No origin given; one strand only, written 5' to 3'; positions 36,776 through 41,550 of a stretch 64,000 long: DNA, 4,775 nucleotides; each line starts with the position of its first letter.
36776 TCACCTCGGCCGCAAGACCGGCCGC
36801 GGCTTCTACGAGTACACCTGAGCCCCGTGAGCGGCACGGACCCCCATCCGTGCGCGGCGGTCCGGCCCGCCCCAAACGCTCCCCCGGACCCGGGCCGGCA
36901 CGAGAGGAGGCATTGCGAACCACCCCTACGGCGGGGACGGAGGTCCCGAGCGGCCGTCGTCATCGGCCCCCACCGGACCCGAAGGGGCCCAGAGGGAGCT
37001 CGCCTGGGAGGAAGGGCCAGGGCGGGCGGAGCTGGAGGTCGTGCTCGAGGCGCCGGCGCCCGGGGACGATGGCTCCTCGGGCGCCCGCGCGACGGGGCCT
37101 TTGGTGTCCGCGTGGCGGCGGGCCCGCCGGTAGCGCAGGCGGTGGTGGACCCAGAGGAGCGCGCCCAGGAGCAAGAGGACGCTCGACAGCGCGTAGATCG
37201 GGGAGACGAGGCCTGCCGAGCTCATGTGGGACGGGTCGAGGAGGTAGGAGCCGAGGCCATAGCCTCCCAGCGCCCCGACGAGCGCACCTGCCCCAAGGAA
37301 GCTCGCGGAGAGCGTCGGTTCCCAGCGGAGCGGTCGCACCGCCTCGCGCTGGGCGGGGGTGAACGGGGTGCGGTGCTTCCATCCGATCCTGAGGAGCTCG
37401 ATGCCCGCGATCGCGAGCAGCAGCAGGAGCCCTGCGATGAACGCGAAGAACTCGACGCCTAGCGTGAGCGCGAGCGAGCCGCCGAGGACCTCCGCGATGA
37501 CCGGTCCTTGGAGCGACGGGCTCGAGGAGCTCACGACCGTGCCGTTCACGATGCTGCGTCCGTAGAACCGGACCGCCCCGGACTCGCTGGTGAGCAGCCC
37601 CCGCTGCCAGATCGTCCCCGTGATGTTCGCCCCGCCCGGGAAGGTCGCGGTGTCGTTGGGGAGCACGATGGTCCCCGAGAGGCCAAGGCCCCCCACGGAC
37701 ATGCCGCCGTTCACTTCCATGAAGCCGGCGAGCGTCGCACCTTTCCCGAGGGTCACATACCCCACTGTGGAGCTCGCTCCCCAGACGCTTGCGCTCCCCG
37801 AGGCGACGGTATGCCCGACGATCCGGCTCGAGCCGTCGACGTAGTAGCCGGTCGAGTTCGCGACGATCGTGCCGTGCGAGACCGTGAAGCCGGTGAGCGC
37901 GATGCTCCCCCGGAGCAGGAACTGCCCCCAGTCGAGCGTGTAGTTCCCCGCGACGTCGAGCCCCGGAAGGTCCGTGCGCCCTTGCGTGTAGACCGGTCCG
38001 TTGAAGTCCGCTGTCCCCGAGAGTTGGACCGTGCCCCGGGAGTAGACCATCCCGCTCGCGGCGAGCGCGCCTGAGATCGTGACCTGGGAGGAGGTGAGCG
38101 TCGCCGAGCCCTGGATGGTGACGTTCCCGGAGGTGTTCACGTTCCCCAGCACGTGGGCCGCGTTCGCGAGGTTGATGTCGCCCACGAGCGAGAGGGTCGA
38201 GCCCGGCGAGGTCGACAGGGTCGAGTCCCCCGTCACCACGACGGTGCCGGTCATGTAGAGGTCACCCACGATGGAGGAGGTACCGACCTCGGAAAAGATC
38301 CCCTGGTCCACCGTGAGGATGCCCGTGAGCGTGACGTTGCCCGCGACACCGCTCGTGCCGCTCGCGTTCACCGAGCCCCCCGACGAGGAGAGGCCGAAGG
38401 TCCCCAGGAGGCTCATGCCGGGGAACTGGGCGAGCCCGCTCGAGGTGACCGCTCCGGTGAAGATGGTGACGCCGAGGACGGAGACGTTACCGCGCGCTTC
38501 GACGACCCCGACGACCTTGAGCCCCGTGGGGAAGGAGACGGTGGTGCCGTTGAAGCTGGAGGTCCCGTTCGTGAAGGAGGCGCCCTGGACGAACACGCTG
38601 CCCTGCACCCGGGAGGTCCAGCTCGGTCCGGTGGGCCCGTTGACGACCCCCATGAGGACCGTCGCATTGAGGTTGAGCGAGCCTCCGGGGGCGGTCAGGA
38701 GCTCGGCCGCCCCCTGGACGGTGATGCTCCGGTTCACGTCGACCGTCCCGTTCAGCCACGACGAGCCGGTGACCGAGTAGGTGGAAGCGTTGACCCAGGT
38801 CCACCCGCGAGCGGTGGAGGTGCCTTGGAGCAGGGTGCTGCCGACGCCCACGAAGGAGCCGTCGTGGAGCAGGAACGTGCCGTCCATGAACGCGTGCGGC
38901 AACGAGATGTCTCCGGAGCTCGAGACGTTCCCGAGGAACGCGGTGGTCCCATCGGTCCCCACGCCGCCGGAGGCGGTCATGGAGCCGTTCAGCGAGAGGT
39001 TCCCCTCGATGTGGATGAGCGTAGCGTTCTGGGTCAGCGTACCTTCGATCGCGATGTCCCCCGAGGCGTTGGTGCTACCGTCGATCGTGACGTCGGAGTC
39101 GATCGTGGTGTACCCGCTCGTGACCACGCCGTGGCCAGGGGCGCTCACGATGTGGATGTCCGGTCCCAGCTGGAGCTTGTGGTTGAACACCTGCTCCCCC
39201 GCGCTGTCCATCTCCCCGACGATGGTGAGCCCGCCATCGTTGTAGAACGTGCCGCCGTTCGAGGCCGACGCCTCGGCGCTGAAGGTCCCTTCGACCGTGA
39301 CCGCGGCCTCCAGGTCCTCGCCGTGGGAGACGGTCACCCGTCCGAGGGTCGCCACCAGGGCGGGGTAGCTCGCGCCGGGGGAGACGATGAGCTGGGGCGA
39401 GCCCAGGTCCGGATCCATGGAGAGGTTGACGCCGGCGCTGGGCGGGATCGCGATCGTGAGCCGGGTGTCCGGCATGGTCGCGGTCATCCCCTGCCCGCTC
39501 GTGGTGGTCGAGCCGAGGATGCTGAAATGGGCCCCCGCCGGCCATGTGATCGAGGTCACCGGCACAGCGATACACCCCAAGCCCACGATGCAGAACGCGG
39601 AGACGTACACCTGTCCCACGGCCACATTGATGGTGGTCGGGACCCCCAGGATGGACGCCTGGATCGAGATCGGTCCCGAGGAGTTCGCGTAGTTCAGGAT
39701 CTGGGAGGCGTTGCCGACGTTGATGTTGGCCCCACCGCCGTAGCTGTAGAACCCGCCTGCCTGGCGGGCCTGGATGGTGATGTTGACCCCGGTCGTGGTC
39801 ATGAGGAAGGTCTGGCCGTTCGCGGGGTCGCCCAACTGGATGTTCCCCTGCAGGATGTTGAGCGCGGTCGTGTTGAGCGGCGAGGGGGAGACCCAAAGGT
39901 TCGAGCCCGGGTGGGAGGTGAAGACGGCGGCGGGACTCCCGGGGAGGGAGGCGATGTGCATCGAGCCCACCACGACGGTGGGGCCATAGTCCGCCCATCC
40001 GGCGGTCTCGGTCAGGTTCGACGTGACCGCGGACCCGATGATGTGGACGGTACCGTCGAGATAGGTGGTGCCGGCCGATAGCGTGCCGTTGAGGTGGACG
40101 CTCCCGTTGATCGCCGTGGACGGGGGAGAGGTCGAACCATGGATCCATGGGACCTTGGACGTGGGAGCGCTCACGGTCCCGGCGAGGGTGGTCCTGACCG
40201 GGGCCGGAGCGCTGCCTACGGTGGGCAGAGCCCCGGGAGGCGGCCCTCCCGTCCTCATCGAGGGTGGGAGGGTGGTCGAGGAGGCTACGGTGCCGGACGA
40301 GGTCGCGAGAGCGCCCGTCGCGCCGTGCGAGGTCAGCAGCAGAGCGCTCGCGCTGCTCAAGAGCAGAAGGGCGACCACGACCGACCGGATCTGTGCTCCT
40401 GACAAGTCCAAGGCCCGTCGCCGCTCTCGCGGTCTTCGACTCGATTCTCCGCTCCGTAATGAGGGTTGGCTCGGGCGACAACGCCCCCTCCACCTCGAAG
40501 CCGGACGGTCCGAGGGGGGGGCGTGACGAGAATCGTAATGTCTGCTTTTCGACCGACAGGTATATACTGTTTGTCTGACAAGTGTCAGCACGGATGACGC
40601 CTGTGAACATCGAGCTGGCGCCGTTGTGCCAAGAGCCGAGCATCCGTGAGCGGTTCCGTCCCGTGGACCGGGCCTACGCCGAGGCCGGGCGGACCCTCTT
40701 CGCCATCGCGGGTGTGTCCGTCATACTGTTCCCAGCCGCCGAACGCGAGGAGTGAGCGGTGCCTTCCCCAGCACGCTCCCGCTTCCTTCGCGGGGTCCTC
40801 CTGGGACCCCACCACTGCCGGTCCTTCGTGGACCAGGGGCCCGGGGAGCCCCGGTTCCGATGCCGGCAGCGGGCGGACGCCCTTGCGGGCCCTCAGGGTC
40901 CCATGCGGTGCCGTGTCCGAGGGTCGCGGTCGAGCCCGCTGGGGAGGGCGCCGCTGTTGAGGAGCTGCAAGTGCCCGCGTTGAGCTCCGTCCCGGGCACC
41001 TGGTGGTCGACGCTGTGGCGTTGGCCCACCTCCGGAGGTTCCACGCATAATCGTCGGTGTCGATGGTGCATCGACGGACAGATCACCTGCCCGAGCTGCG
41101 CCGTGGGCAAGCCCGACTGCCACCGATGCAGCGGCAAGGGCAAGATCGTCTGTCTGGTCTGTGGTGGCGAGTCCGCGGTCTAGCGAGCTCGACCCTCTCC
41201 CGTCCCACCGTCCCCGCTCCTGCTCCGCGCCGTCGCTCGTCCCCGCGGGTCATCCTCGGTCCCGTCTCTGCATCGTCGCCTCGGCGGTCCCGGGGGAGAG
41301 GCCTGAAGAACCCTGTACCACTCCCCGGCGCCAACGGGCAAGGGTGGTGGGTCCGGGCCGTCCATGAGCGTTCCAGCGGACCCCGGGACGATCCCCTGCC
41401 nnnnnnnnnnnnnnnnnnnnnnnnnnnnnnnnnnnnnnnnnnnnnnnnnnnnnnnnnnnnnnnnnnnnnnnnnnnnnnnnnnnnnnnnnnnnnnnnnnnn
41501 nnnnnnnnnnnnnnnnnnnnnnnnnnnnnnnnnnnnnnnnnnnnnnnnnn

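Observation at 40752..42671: DUF2130 coiled-coil protein with PD-(D/E)xK-like core, preceded by an orphan DnaJ-type zinc-finger ORF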

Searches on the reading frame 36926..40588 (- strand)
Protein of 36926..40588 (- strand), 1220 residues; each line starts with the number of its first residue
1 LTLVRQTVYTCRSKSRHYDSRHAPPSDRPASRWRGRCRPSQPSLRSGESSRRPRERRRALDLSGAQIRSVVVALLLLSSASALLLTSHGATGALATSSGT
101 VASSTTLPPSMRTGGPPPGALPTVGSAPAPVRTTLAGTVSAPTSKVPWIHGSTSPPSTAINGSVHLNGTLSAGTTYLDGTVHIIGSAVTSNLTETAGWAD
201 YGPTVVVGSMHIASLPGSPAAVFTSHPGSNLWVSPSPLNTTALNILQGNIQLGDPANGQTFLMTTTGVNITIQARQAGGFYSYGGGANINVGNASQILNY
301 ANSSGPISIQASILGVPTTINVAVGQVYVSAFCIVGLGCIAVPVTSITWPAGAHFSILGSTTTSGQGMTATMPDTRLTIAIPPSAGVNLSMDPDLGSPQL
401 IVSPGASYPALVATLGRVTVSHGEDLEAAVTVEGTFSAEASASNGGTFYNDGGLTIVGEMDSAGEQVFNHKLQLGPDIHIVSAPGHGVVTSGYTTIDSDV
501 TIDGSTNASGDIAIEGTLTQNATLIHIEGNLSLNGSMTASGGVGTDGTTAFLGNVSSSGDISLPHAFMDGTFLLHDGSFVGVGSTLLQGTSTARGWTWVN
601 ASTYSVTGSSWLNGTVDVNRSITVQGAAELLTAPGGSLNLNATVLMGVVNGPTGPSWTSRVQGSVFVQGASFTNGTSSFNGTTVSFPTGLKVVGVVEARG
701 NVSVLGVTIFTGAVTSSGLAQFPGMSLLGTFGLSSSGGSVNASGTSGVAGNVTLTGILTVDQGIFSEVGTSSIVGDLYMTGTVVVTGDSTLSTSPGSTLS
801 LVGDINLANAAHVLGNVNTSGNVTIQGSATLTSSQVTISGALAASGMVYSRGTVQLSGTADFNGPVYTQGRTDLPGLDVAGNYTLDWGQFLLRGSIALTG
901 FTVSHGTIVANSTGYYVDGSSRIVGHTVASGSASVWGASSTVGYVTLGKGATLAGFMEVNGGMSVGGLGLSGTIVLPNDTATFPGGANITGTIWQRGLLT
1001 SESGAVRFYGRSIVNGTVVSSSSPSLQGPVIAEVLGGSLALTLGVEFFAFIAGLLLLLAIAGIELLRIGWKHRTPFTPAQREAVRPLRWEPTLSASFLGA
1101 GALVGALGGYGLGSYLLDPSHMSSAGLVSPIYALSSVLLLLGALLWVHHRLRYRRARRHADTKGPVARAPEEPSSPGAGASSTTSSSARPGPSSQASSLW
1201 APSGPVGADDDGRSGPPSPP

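Call 3: search_protein_families(library=pfam, proteins=[window:36926-40588:-], max_evalue=0.1)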
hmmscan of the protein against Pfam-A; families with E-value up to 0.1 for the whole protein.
window:36926-40588:- (1220 aa): 1 family
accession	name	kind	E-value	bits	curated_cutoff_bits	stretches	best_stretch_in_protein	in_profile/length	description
PF04519.19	Bactofilin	-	0.032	14.9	27.9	1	810-869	22-83/98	Polymer-forming cytoskeletal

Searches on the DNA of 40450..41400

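Call 67: search_rna_families(source=window, start=40450, end=41400, threshold=evalue, max_evalue=10)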
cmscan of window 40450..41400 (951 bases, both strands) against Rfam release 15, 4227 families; matches with E-value up to 10: 3.
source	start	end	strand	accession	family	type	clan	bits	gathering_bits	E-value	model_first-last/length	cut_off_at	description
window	40835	40903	+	RF03968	mir-8934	Gene; miRNA;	-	18.6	100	7.1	1-88/88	no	mir-8934 microRNA precursor family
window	40729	40797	-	RF00970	mir-648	Gene; miRNA;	-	16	84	4.4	1-84/84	no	mir-648 microRNA precursor family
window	40811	40873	+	RF03267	mir-645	Gene; miRNA;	-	15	90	8.5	1-77/77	no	mir-645 microRNA precursor family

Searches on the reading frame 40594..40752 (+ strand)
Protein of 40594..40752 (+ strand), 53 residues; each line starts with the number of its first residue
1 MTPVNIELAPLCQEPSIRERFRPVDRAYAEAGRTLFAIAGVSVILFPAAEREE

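Call 44: search_protein_families(library=padloc, proteins=[window:40594-40752:+], max_evalue=1)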
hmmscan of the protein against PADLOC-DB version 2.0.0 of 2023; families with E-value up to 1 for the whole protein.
window:40594-40752:+ (53 aa): 0 families

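Call 45: search_protein_families(library=phrogs, proteins=[window:40594-40752:+], max_evalue=0.1)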
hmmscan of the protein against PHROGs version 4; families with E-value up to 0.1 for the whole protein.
window:40594-40752:+ (53 aa): 1 family
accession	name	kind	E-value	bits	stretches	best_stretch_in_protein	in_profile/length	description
phrog_28859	-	unknown function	0.052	14.4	1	36-46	7-17/40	-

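Call 74: search_protein_families(library=pfam, proteins=[window:40594-40752:+], max_evalue=10)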
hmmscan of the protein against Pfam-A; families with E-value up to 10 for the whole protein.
window:40594-40752:+ (53 aa): 0 families

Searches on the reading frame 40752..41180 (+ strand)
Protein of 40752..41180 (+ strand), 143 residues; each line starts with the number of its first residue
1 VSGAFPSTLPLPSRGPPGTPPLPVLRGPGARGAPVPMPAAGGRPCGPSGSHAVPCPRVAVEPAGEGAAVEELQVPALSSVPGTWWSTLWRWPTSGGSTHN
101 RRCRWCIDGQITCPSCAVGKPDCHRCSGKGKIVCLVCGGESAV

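Call 3: search_protein_families(library=pfam, proteins=[window:40752-41180:+], max_evalue=0.1)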
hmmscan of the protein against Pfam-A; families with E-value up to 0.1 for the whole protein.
window:40752-41180:+ (143 aa): 1 family
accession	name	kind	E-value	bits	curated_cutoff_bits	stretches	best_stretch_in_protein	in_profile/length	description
PF24317.1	PSI_Plexin-B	-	0.0098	16.2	27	0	116-140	2-27/33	Plexin-B, PSI domain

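Call 4: search_protein_families(library=ncbifam, proteins=[window:40752-41180:+], max_evalue=0.1)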
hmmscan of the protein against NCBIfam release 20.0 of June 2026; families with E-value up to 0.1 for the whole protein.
window:40752-41180:+ (143 aa): 0 families
